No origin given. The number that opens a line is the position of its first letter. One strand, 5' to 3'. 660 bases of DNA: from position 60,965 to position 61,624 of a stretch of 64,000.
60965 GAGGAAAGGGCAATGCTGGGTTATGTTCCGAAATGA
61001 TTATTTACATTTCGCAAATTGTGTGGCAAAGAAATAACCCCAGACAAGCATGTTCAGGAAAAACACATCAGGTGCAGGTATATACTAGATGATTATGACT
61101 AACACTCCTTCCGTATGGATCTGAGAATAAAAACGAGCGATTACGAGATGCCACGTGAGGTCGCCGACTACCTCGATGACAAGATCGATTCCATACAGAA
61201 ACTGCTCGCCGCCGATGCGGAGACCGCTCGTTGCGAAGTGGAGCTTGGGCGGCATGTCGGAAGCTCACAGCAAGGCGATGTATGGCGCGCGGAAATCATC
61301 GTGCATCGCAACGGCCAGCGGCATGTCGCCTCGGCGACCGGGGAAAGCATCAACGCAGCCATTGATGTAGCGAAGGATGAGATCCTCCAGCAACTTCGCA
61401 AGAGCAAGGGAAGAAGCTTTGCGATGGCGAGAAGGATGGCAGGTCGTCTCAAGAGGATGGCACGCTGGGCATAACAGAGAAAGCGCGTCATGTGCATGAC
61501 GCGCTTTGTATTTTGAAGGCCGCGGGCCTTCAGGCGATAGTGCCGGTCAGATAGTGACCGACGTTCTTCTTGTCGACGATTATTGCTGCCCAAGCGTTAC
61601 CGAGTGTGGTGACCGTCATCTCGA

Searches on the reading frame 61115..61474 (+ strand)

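Call 6: search_protein_families(library=pfam, proteins=[window:61115-61474:+], max_evalue=0.1)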
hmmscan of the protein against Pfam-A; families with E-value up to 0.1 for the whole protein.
window:61115-61474:+ (119 aa): 3 families
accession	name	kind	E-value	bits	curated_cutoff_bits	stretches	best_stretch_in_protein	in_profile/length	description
PF02482.25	Ribosomal_S30AE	-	4e-10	40.7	23.7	1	4-100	2-86/88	Sigma 54 modulation protein / S30EA ribosomal protein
PF07704.17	PSK_trans_fac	-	0.0058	18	28.3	1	69-116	15-60/82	Rv0623-like transcription factor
PF02993.19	MCPVI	-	0.033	14.4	28.4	1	43-100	50-106/225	Minor capsid protein VI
